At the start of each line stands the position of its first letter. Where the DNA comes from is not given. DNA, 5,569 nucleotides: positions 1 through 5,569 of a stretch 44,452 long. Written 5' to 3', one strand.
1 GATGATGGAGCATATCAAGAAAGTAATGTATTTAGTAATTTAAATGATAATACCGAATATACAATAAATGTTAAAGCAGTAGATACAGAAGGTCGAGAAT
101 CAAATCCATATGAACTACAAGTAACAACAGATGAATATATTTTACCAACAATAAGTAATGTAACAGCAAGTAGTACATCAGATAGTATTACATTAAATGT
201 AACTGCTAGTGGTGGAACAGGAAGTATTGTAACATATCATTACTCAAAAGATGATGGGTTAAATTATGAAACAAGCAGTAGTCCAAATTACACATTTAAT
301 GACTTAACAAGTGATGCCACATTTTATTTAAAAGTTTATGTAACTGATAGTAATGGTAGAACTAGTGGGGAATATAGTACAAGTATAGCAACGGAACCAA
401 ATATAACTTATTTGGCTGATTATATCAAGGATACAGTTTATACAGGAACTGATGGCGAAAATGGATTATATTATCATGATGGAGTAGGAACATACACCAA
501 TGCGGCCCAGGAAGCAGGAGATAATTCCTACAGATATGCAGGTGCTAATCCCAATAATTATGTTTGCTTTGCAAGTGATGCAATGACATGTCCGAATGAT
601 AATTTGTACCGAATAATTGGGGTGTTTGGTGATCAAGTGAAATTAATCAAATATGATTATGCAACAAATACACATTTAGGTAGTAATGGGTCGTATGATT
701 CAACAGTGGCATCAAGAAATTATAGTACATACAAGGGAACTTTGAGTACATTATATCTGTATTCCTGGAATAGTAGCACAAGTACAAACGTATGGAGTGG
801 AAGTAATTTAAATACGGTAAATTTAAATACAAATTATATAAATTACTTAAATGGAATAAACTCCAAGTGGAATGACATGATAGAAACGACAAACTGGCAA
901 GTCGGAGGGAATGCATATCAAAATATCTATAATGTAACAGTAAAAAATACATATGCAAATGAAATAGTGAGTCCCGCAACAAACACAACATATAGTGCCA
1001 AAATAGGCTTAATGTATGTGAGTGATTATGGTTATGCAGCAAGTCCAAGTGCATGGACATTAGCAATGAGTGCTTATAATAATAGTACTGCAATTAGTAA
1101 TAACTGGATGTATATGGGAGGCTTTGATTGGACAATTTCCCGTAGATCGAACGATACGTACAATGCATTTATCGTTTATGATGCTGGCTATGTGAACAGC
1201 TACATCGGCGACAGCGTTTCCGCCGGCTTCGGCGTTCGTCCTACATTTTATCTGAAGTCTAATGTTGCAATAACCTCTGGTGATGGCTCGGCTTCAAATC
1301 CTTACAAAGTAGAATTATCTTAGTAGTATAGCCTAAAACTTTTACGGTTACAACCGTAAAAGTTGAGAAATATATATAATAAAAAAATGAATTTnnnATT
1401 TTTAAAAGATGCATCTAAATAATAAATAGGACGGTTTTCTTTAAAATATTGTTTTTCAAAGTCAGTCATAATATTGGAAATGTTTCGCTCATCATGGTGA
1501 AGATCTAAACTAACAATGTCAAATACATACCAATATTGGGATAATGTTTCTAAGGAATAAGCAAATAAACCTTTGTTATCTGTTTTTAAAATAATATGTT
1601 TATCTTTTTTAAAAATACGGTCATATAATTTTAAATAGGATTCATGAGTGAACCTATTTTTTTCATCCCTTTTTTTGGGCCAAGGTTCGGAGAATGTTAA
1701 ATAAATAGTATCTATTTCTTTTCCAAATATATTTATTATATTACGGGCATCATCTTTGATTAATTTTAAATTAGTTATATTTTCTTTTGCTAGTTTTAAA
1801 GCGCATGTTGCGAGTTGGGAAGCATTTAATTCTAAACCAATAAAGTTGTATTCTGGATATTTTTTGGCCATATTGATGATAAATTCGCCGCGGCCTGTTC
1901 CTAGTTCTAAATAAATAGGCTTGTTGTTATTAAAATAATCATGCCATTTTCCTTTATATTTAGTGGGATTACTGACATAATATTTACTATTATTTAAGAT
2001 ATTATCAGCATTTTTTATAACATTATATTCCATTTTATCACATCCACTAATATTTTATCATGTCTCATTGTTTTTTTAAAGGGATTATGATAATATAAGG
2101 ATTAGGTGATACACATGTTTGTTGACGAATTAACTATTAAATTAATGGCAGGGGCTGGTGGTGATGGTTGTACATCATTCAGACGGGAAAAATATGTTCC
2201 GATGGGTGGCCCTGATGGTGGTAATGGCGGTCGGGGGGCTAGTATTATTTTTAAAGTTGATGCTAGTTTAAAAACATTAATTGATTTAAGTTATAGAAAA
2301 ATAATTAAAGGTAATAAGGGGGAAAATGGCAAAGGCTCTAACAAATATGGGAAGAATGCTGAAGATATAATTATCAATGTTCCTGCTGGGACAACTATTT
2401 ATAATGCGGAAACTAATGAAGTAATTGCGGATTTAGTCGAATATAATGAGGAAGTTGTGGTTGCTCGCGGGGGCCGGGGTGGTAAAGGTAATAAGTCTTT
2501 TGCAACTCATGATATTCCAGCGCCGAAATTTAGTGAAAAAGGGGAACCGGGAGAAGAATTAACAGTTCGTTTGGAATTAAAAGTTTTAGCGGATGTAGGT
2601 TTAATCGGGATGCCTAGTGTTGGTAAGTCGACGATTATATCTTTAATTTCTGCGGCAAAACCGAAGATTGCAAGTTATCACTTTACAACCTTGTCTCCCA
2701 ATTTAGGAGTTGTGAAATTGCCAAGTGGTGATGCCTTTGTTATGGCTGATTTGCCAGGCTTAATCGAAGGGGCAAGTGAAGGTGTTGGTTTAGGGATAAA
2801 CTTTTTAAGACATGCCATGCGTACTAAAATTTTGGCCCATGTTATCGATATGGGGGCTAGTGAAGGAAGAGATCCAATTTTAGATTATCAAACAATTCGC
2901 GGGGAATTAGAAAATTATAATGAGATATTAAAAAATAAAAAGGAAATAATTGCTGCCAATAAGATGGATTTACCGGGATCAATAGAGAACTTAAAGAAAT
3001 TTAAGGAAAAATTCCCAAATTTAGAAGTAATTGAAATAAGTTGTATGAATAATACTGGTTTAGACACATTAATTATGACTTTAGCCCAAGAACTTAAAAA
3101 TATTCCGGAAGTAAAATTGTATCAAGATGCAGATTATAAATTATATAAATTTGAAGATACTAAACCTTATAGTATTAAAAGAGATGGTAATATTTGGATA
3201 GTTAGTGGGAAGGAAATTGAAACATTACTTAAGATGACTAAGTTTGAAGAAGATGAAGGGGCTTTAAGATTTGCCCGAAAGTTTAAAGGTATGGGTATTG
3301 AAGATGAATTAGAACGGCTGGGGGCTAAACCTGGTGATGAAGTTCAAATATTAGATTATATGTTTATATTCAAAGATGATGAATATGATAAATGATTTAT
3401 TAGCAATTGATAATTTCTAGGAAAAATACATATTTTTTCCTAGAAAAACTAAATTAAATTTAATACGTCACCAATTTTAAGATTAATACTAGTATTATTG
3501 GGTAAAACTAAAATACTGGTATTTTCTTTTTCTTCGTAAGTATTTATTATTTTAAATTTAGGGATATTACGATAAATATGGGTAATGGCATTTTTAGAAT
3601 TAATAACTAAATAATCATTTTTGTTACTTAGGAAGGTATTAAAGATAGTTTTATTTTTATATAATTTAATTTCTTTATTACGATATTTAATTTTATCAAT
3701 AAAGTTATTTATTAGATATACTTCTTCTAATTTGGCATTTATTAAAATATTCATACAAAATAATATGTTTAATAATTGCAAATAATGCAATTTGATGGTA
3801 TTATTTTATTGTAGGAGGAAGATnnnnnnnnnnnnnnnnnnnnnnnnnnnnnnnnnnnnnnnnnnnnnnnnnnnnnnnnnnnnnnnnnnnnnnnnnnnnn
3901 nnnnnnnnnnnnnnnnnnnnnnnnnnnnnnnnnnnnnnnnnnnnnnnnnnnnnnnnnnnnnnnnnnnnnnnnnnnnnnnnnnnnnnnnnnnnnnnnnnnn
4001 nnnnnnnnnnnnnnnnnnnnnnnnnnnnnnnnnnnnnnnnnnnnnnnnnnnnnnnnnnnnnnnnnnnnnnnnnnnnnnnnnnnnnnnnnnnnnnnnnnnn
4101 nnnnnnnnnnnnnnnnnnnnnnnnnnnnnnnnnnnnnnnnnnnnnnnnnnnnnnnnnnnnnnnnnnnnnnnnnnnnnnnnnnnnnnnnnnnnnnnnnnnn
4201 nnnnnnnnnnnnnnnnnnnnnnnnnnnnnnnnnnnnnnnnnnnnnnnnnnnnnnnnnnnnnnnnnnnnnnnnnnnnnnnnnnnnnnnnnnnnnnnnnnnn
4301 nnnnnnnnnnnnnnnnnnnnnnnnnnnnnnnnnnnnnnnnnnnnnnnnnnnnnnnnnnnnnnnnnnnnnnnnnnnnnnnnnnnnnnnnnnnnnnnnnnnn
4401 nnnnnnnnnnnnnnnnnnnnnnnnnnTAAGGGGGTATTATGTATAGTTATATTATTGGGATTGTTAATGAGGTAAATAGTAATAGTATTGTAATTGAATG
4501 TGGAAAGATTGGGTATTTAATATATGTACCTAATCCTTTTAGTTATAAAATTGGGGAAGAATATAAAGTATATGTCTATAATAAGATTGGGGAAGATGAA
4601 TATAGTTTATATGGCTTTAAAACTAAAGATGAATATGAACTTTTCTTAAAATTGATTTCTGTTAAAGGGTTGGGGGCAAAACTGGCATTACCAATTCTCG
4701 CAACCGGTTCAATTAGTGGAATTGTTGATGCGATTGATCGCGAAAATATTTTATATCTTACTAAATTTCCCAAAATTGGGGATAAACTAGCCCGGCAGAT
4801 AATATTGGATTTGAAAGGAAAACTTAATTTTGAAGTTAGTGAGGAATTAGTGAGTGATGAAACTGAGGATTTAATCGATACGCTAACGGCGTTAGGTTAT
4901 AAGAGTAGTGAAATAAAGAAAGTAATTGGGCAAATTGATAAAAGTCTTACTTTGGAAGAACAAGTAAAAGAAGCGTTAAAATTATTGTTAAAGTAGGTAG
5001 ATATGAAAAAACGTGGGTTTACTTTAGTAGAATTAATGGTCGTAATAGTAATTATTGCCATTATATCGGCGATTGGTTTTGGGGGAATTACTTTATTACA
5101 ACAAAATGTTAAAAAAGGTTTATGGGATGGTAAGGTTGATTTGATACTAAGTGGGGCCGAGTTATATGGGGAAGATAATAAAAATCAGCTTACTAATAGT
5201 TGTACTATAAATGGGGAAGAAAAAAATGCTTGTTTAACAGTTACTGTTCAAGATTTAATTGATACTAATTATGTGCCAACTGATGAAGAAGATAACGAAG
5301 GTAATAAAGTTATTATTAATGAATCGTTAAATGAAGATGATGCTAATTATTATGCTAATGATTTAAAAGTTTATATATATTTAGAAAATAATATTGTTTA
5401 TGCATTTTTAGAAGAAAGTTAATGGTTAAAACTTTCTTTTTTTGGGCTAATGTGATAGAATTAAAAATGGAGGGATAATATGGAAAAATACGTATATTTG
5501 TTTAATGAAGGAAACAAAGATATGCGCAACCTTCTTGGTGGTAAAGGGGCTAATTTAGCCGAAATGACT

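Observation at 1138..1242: Second VR-like block in the paralog; the two copies differ mainly where a template would carry adenines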

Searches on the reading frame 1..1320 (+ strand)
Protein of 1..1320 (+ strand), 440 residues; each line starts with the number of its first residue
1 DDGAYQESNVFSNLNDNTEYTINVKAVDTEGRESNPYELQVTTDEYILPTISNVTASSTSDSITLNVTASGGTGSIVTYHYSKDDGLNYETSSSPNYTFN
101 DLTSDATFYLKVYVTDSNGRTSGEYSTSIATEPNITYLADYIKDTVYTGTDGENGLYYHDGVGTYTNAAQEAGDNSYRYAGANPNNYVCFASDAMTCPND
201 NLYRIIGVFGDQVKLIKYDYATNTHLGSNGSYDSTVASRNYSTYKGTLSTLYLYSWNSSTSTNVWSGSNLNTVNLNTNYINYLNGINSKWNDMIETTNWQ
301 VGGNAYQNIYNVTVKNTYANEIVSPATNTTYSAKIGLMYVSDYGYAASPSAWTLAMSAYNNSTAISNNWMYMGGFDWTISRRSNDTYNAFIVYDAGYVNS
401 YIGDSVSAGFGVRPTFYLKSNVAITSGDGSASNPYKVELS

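Call 8: search_protein_families(library=pfam, proteins=[window:1-1320:+], max_evalue=0.01)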
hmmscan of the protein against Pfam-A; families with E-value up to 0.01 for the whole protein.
window:1-1320:+ (440 aa): 6 families
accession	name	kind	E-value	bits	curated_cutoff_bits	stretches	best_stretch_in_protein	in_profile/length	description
PF00041.27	fn3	-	0.00021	21.9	25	0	8-38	50-82/84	Fibronectin type III domain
PF18981.6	InlK_D3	-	0.0004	20.9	25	0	13-42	45-74/75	Internalin K domain (D3/D4)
PF10179.15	NDNF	-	0.00088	19.8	27.3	0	93-130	87-124/127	Neuron-derived neurotrophic factor, first Fn(III) domain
PF23608.1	Ig_ILCR1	-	0.0011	19.5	27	0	5-30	64-89/114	ILCR1 Ig-like domain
PF25059.1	FN3_DSCAM-DSCAML_C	-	0.0016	19.2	39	0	6-43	44-81/89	DSCAM/DSCAML C-terminal Fn3-like domain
PF25788.1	Ig_Rha78A_N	-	0.0052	17.5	27.4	0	91-125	60-94/105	Rha78A-like, N-terminal immunoglobulin domain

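Call 35: find_homologous_proteins(query=window:1-1320:+, max_evalue=1e-20)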
Query window:1-1320:+ (440 aa): 7944 proteins with E <= 1e-20 among 8000 candidates; the best 120 are listed.
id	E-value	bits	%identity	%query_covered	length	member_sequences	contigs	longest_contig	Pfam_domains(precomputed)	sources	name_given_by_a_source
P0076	1.5e-164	566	52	71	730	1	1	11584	PF19789.7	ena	-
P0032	3.3e-152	526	67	90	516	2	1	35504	PF00041.28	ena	-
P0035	1.4e-148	514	65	90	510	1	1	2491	PF00041.28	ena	-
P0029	1.6e-148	513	66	90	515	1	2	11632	PF00041.28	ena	-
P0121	1.1e-146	507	46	97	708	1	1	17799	PF25788.3,PF23608.2,PF00041.28,PF10179.16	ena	-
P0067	9.1e-145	501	65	90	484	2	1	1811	-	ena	-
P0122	7.6e-144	498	50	75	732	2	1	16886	-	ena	-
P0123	1.7e-143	497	52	98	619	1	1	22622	PF25788.3,PF00041.28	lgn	-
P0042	2.6e-141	490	63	90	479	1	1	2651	PF00041.28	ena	-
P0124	3.0e-141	490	54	100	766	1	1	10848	PF25059.2,PF25788.3,PF23608.2,PF00041.28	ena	-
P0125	3.3e-141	489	53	98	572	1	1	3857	PF25788.3,PF23608.2,PF00041.28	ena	-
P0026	4.5e-140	486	65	90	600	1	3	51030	PF00041.28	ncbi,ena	-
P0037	5.6e-139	482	62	90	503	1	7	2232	PF00041.28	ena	-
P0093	1.6e-137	477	43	93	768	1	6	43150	PF19789.7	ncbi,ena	-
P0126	1.9e-137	477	47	65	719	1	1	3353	-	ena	-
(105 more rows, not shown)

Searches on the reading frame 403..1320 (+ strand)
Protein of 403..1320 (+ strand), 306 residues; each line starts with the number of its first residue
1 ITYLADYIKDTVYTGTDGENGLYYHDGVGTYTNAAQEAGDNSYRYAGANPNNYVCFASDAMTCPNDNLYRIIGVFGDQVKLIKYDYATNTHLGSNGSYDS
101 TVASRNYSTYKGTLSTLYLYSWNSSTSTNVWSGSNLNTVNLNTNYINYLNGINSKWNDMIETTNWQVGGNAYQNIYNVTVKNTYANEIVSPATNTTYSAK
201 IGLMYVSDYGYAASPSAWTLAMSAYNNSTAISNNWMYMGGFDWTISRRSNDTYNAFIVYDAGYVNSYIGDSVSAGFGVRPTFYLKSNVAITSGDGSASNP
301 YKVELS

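Call 24: search_protein_families(library=pfam, proteins=[window:403-1320:+], max_evalue=10)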
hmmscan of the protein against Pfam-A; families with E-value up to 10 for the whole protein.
window:403-1320:+ (306 aa): 0 families

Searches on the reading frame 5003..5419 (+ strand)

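Call 8: search_protein_families(library=pfam, proteins=[window:5003-5419:+], max_evalue=0.01)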
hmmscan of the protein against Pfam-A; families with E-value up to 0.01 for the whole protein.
window:5003-5419:+ (139 aa): 1 family
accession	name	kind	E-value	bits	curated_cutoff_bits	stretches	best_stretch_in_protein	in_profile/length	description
PF07963.17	N_methyl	-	2.5e-09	36.8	21.2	1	2-25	3-26/27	Prokaryotic N-terminal methylation motif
